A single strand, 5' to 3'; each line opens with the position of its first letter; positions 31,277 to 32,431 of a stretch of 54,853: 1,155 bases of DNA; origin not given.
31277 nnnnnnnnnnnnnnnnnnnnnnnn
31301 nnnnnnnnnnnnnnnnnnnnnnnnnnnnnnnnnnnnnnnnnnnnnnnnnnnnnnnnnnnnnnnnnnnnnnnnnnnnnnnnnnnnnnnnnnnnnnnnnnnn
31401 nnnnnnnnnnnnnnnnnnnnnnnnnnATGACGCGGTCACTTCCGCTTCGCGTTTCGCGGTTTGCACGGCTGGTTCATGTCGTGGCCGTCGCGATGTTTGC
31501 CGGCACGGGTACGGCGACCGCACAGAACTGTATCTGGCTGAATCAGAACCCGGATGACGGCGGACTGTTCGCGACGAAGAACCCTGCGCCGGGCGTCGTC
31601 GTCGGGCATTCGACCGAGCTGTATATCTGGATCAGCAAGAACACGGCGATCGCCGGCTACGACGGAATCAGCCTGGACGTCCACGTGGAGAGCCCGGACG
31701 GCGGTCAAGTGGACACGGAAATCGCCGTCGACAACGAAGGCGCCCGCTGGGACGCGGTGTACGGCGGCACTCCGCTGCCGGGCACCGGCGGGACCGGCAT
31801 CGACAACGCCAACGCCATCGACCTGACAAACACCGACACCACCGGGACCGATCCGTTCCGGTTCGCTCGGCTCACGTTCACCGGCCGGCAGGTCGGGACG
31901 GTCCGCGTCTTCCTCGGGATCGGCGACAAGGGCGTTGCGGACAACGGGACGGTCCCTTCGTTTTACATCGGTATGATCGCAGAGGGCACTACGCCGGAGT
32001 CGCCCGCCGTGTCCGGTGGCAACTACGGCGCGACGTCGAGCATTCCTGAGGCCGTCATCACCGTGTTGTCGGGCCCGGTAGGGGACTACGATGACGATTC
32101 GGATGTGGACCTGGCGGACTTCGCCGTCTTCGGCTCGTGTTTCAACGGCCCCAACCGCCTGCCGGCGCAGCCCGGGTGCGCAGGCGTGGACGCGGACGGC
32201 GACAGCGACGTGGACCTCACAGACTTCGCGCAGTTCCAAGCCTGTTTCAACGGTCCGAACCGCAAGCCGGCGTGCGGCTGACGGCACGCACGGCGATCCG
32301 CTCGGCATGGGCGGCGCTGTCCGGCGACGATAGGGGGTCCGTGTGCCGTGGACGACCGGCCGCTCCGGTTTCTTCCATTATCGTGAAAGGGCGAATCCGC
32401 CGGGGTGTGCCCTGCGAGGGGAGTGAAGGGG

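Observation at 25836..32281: Amylosome-like surface starch-degradation locus combining dockerin, cohesin-like and PEP-CTERM components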

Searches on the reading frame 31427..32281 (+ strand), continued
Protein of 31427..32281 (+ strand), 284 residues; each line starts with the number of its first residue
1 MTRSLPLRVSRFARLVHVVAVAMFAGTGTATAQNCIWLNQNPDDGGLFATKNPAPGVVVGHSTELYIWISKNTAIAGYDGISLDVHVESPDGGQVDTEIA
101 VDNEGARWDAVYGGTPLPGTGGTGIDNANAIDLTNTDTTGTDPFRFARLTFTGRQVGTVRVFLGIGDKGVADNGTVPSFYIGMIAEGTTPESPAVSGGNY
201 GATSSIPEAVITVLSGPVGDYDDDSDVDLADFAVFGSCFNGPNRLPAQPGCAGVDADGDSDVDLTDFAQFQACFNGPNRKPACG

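Call 85: search_protein_families(library=ncbifam, proteins=[P0011, P0016, P0032, P0039, P0046], max_evalue=10)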
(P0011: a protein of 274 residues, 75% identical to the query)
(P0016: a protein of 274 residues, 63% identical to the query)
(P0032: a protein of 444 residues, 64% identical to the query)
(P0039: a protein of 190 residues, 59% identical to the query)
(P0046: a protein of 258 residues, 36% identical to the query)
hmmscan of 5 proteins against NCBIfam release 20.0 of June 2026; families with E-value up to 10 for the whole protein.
P0011 (274 aa): 1 family
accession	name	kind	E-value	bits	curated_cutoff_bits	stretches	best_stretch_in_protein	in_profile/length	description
NF033675.1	NTTRR-F1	subfamily_domain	0.00076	19.6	70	1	27-95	4-64/155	NTTRR-F1 domain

P0016 (274 aa): 0 families

P0032 (444 aa): 0 families

P0039 (190 aa): 1 family
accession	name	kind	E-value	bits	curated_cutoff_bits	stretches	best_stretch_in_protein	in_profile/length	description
NF058597.1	CoaZ_rpt_PGGG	domain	0.079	13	30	1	23-101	2-74/88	choice-of-anchor Z repeating domain-containing protein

P0046 (258 aa): 1 family
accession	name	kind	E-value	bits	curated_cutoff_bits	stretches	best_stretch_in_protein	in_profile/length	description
NF040463.1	all3515_fam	subfamily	0.002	18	75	1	97-185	138-224/227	all3515 family Zur-repressed PEP-CTERM protein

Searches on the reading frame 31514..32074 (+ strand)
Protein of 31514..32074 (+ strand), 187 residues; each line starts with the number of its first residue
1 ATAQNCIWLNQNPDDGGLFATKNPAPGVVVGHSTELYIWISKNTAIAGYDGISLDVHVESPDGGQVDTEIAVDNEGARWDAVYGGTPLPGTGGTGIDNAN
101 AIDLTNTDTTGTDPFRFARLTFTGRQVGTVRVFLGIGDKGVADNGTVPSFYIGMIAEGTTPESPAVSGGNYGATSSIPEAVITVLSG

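Call 31: search_protein_representatives(alignment_id=A2)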
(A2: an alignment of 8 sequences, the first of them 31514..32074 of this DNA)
Query: 8 sequences, 187 profile positions. Proteins with E-value up to 0.001 (for the whole library): 17; up to 1e-10: 4; up to 1e-30: 3. The best 17 are listed.
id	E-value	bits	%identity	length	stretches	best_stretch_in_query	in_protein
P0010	1.0e-82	292.5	-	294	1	1-186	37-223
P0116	5.7e-49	182.5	-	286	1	2-184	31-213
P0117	1.1e-41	158.7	-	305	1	4-185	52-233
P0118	8.7e-12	61.3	-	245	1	17-179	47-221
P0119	6.3e-09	52.0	-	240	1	6-184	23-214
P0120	3.1e-08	49.7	-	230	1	19-185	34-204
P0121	7.4e-07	45.2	-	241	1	6-176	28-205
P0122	1.5e-06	44.2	-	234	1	22-186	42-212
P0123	3.8e-05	39.6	-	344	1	2-185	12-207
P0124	3.9e-05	39.6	-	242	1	5-184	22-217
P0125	5.1e-05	39.2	-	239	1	6-186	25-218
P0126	5.4e-05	39.1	-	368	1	21-186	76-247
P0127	2.3e-04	37.1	-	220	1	15-169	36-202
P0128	3.6e-04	36.5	-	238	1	4-180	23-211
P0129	5.0e-04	36.0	-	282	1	49-135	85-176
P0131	7.7e-04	35.4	-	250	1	4-186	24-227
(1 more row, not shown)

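Call 40: find_encoding_contigs(protein=P0116, flank=8000, max_places=2)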
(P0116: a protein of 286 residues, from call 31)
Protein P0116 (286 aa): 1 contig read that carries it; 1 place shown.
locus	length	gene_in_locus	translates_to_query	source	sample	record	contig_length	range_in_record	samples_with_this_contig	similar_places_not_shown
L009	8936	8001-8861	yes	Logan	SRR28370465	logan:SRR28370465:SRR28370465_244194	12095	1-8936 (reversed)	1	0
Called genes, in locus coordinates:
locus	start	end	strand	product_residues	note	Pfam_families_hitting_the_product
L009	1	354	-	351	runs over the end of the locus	PF00356:LacI, PF00532:Peripla_BP_1, PF13407:Peripla_BP_4, PF13377:Peripla_BP_3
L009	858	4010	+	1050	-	-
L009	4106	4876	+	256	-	-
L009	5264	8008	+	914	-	-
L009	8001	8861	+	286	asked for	-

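Call 41: find_encoding_contigs(protein=P0124, flank=8000, max_places=2)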
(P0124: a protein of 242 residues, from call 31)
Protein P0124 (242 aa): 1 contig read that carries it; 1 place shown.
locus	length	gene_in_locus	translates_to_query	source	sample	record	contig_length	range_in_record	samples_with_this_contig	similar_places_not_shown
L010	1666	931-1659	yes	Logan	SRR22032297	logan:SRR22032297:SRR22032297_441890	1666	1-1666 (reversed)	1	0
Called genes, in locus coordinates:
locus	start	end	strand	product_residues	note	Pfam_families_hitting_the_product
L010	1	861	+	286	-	?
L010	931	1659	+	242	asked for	-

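Call 47: find_related_loci(query=A2, collection=genome_contigs, flank=10000)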
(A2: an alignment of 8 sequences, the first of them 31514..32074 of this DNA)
Query A2 (187 aa) in genome_contigs; peptide patterns used: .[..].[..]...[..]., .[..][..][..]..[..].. (x = any residue, [..] = any of these).
50 stretches matched a pattern; 6 encode a relative of the query (tblastn E <= 1e-3); 6 distinct loci.
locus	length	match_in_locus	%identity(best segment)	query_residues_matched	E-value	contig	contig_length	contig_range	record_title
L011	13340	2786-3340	63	1-185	4e-76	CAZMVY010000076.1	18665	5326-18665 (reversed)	MAG TPA_asm: uncultured Planctomycetales bacterium isolate SRP167436_co1_329 genome assembly, contig: NODE_4671_length_1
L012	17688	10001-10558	63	1-186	8e-75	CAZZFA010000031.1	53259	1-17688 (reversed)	MAG TPA_asm: uncultured Planctomycetales bacterium isolate binchicken_co135_101 genome assembly, contig: NODE_1340_lengt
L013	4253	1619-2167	41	4-186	1e-41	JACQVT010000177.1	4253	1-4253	MAG: Planctomycetota bacterium isolate NC_groundwater_1470_Ag_S-0.65um_67_16 S_p65_S5_coassembly_k141_997369, whole geno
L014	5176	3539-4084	38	4-185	6e-40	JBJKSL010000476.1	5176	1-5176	MAG: Phycisphaerae bacterium isolate Bin_81 S1Ck127_335490_flag_1_multi_6.0000_len_5176, whole genome shotgun sequence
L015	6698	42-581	38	5-184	6e-35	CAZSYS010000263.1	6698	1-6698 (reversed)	MAG TPA_asm: uncultured Planctomycetales bacterium isolate binchicken_co58_26 genome assembly, contig: NODE_8910_length_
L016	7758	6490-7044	38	1-184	4e-34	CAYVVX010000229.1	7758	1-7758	MAG TPA_asm: uncultured Planctomycetales bacterium isolate binchicken_co235_144 genome assembly, contig: NODE_21258_leng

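Call 54: find_encoding_contigs(protein=P0125, flank=8000, max_places=2)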
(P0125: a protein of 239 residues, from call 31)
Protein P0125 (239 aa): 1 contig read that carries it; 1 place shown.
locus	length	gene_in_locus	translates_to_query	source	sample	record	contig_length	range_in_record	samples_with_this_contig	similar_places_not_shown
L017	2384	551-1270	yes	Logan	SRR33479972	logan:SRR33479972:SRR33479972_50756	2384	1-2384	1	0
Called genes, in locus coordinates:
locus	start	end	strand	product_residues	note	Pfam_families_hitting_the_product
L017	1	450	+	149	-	?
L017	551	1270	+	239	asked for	-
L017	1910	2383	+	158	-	?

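Call 55: find_encoding_contigs(protein=P0119, flank=8000, max_places=2)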
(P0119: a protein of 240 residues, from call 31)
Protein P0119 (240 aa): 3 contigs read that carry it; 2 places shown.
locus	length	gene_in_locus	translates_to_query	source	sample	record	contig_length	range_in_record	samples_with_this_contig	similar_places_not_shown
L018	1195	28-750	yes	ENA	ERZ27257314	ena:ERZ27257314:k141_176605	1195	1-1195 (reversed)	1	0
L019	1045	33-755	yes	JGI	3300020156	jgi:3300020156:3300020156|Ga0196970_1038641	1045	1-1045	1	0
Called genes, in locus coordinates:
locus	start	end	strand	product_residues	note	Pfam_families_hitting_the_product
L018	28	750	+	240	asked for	PF07589:PEP_exosort_dom (weak)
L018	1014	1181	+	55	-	-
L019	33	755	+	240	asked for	PF07589:PEP_exosort_dom (weak)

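Call 60: find_encoding_contigs(protein=P0131, flank=8000, max_places=2)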
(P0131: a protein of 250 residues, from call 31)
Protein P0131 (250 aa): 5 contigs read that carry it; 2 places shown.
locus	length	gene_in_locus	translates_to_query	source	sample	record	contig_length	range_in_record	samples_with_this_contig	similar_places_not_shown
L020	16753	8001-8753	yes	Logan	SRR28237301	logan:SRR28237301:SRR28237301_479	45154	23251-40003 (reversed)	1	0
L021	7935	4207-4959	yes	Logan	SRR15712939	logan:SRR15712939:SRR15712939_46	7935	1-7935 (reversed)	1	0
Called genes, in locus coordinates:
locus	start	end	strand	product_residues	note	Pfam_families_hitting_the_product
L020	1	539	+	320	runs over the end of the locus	PF01061:ABC2_membrane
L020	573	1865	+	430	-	PF00005:ABC_tran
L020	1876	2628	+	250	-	PF13578:Methyltransf_24, PF13649:Methyltransf_25 (weak)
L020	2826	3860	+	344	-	PF13641:Glyco_tranf_2_3 (weak), PF00535:Glycos_transf_2, PF10111:Glyco_tranf_2_2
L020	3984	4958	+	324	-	PF00535:Glycos_transf_2 (weak)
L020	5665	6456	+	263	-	-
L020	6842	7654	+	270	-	-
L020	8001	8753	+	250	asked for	-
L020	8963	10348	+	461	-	PF00202:Aminotran_3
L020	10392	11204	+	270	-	PF01791:DeoC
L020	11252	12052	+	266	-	PF00392:GntR (weak), PF08220:HTH_DeoR, PF08279:HTH_11, PF00455:DeoRC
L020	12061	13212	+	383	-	PF01408:GFO_IDH_MocA, PF22725:GFO_IDH_MocA_C3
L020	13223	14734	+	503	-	PF00370:FGGY_N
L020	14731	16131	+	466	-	PF02610:AraA_N (weak), PF24856:AraA_central, PF11762:Arabinose_Iso_C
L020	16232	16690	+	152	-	PF00583:Acetyltransf_1, PF13673:Acetyltransf_10, PF13508:Acetyltransf_7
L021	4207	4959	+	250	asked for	-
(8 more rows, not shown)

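Call 61: find_encoding_contigs(protein=P0128, flank=8000, max_places=2)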
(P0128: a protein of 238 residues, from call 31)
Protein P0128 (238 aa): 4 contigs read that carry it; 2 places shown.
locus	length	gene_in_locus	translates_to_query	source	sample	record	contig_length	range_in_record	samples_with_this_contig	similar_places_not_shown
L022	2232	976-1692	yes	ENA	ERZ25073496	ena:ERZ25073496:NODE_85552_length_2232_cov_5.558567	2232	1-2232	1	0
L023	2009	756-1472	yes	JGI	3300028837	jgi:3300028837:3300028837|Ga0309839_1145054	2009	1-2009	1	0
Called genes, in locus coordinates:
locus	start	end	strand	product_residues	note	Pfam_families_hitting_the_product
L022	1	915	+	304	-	?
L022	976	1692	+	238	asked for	PF07589:PEP_exosort_dom (weak)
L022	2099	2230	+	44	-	?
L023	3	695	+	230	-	?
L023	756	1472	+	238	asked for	PF07589:PEP_exosort_dom (weak)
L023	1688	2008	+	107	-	?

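Call 62: find_encoding_contigs(protein=P0121, flank=8000, max_places=2)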
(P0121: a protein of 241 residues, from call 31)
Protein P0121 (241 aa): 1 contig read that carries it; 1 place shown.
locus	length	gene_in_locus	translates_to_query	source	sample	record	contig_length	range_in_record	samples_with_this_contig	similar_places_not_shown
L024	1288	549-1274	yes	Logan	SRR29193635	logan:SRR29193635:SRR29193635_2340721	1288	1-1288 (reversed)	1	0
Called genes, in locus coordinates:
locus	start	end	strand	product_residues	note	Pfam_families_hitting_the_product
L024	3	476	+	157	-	?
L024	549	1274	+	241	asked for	PF07589:PEP_exosort_dom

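Call 64: search_protein_families(library=pfam, proteins=[L010:4-861:+, L017:1-447:+, L022:1-912:+, L024:3-473:+, L009:5264-8005:+, L016:3717-6404:+, L009:4106-4873:+], max_evalue=0.01)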
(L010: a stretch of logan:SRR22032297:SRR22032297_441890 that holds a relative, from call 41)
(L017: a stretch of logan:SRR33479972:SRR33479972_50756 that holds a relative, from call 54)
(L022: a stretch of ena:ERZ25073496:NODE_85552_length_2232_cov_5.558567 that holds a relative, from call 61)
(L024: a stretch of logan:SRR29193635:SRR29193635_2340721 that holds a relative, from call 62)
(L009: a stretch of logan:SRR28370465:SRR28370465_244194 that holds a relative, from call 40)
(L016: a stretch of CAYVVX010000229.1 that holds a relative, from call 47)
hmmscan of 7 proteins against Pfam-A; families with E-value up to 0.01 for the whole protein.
L010:4-861:+ (285 aa): 1 family
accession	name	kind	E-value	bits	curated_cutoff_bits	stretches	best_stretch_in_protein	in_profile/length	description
PF07589.16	PEP-CTERM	-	0.0017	18.8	20.7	1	263-285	2-24/24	PEP-CTERM motif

L017:1-447:+ (149 aa): 1 family
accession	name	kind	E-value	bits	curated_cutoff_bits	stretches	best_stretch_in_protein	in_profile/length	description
PF07589.16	PEP-CTERM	-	2.7e-05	24.5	20.7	1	123-143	2-23/24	PEP-CTERM motif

L022:1-912:+ (304 aa): 1 family
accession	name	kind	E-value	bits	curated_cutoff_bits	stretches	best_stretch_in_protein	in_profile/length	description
PF07589.16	PEP-CTERM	-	0.00025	21.4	20.7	1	282-304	1-24/24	PEP-CTERM motif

L024:3-473:+ (157 aa): 1 family
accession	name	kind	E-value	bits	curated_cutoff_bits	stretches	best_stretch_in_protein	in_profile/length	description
PF07589.16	PEP-CTERM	-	2.1e-07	31.2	20.7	1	126-149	1-24/24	PEP-CTERM motif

L009:5264-8005:+ (914 aa): 2 families
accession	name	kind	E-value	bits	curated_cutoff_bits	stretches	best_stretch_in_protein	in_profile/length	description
PF00404.24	Dockerin_1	-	0.00094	19.8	22.9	1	825-876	1-56/57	Dockerin type I domain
PF00128.31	Alpha-amylase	-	0.0032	17.2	22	0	252-274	172-193/446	Alpha amylase, catalytic domain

L016:3717-6404:+ (896 aa): 3 families
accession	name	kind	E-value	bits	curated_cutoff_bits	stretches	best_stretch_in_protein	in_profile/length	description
PF00404.24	Dockerin_1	-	7.4e-05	23.3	22.9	0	819-863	2-50/57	Dockerin type I domain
PF00128.31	Alpha-amylase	-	0.00033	20.5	22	0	236-261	171-201/446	Alpha amylase, catalytic domain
PF17957.7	Big_7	-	0.0007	20.6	24.1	0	709-752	1-43/70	Bacterial Ig domain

L009:4106-4873:+ (256 aa): 1 family
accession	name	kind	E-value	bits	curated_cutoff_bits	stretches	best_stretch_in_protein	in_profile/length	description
PF07589.16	PEP-CTERM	-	0.0074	16.8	20.7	0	235-248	2-14/24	PEP-CTERM motif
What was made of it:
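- The dockerin-like segments of the PEP-CTERM neighbour proteins do not reach Pfam Dockerin_1 at E<=0.01 (call 64).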

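Call 85: search_protein_families(library=ncbifam, proteins=[P0116, P0117], max_evalue=10)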
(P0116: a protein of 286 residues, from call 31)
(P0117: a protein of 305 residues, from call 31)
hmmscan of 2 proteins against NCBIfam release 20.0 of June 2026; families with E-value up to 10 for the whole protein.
P0116 (286 aa): 0 families

P0117 (305 aa): 0 families

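Call 89: search_protein_families(library=ncbifam, proteins=[P0119, P0120, P0124, P0125, P0122, P0128, P0131, P0121], max_evalue=0.001)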
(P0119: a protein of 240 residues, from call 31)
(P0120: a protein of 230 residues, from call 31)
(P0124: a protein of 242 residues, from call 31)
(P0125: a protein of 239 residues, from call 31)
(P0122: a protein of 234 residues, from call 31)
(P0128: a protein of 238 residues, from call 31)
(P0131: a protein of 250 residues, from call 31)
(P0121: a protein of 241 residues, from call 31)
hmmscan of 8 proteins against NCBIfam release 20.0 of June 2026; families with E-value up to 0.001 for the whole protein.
P0119 (240 aa): 5 families
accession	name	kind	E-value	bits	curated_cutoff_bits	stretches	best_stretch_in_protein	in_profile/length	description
NF038120.1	PEP_CTERM_QFxxD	subfamily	3.2e-05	23.9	80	1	142-239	112-215/215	NF038120 family PEP-CTERM protein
NF033554.9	floc_PepA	equivalog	4.3e-05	23.5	80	1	129-239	152-259/261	flocculation-associated PEP-CTERM protein PepA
TIGR02595.1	PEP_CTERM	domain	0.00014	22.4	16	1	217-239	1-23/24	PEP-CTERM sorting domain-containing protein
NF038125.1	PEP_CTERM_THxN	subfamily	0.00067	19.3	85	1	210-239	215-245/246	THxN family PEP-CTERM protein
NF038129.1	PEP_NF038129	equivalog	0.00089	19.2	65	1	203-239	157-193/194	NF038129 family PEP-CTERM protein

P0120 (230 aa): 6 families
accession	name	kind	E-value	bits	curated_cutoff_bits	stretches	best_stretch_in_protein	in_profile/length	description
NF038125.1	PEP_CTERM_THxN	subfamily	2.9e-08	33.6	85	1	198-229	214-246/246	THxN family PEP-CTERM protein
NF033554.9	floc_PepA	equivalog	5.8e-08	32.8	80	1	30-229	75-260/261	flocculation-associated PEP-CTERM protein PepA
NF041538.1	PEP_EDSA_1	subfamily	5.3e-05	23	100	1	206-229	284-307/307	EDSAP-1 family PEP-CTERM protein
NF038126.1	PEP_CTERM_FxDxF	subfamily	0.00017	21.9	50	1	176-229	112-165/165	FxDxF family PEP-CTERM protein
TIGR02595.1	PEP_CTERM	domain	0.00035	21.2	16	1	206-229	1-24/24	PEP-CTERM sorting domain-containing protein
NF038129.1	PEP_NF038129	equivalog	0.0004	20.3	65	1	181-229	147-194/194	NF038129 family PEP-CTERM protein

P0124 (242 aa): 1 family
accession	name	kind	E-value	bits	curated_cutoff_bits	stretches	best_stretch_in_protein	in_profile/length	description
NF033554.9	floc_PepA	equivalog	0.00022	21.1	80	0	123-241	143-260/261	flocculation-associated PEP-CTERM protein PepA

P0125 (239 aa): 0 families

P0122 (234 aa): 6 families
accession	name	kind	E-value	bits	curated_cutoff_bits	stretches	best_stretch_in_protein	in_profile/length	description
NF033554.9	floc_PepA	equivalog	1.8e-07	31.3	80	1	73-234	108-260/261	flocculation-associated PEP-CTERM protein PepA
NF038129.1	PEP_NF038129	equivalog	8.1e-07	29.1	65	1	152-233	120-193/194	NF038129 family PEP-CTERM protein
TIGR02595.1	PEP_CTERM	domain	2.4e-05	24.9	16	1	211-233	1-23/24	PEP-CTERM sorting domain-containing protein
NF041927.1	Xrt_dep_XDP1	equivalog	9.7e-05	22.5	125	1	195-233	204-241/242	exosortase-dependent surface protein XDP1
NF038120.1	PEP_CTERM_QFxxD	subfamily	0.00023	21.1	80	1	208-233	190-215/215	NF038120 family PEP-CTERM protein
NF038126.1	PEP_CTERM_FxDxF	subfamily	0.00084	19.6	50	0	147-233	73-165/165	FxDxF family PEP-CTERM protein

P0128 (238 aa): 1 family
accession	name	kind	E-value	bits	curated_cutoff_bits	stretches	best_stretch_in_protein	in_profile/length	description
TIGR02595.1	PEP_CTERM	domain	5.3e-06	26.9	16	1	216-238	1-23/24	PEP-CTERM sorting domain-containing protein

P0131 (250 aa): 0 families

P0121 (241 aa): 9 families
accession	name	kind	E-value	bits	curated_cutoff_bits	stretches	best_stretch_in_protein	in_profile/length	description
NF033554.9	floc_PepA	equivalog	4.1e-10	39.9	80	1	125-240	151-261/261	flocculation-associated PEP-CTERM protein PepA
NF038125.1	PEP_CTERM_THxN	subfamily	3.3e-08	33.4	85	1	198-239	204-246/246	THxN family PEP-CTERM protein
TIGR02595.1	PEP_CTERM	domain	1.2e-06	28.9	16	1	216-240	1-24/24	PEP-CTERM sorting domain-containing protein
NF038129.1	PEP_NF038129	equivalog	1.9e-06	27.9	65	1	197-239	152-194/194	NF038129 family PEP-CTERM protein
NF041538.1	PEP_EDSA_1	subfamily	1.4e-05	24.9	100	1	209-239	278-307/307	EDSAP-1 family PEP-CTERM protein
NF038126.1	PEP_CTERM_FxDxF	subfamily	1.9e-05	25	50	1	194-239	120-165/165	FxDxF family PEP-CTERM protein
NF038120.1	PEP_CTERM_QFxxD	subfamily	8.6e-05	22.5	80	1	211-238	188-215/215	NF038120 family PEP-CTERM protein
NF038118.1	PEP_CTERM_CCXG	equivalog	0.00018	21.3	90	1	213-239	173-199/199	CCXG family PEP-CTERM protein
NF041927.1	Xrt_dep_XDP1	equivalog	0.00092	19.3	125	0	214-239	217-242/242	exosortase-dependent surface protein XDP1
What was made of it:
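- Closest known: PEP-CTERM/exosortase cargo proteins. Different: The similarity of the body to PepA is sub-threshold (call 89).
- PEP-CTERM members of the family give sub-threshold hits to NCBIfam floc_PepA that extend into the body, at 31-40 bits against a cut-off of 80 (call 89). The PepA score comes mostly from the PEP-CTERM tail; the body adds only about 10 bits (call 89).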

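Call 90: find_related_loci(query=A2, collection=metagenome_contigs, flank=10000)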
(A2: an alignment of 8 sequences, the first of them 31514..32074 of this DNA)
Query A2 (187 aa) in metagenome_contigs; peptide patterns used: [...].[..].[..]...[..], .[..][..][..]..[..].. (x = any residue, [..] = any of these).
237 stretches matched a pattern; 2 encode a relative of the query (tblastn E <= 1e-3); 2 distinct loci.
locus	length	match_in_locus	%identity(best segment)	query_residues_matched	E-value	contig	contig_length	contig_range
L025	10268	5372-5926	64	1-185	9e-77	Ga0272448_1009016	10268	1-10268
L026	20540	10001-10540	61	5-184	9e-67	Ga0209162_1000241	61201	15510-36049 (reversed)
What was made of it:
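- Tried and rejected: The genome scan gave 6 loci and the metagenome scan gave 2 (calls 47, 90), so the lineage is rare and covariation analysis was not feasible.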

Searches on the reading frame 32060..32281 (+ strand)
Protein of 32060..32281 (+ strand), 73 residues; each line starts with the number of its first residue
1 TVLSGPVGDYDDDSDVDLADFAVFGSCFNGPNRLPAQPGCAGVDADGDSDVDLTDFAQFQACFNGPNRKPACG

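Call 85: search_protein_families(library=ncbifam, proteins=[window:32060-32281:+], max_evalue=10)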
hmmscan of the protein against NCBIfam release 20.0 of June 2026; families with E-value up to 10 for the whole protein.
window:32060-32281:+ (73 aa): 1 family
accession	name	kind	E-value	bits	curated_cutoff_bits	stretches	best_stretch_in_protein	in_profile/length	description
NF041540.1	dockerin_GC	domain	0.045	14.2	29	1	6-64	8-64/67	GC-type dockerin domain-anchored protein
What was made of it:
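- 32072..32278 (+): P4 Cys-type dockerin, short-linker subtype (4 Cys). NCBIfam dockerin_GC 14.2 bits, below the cut-off of 29 (call 85).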
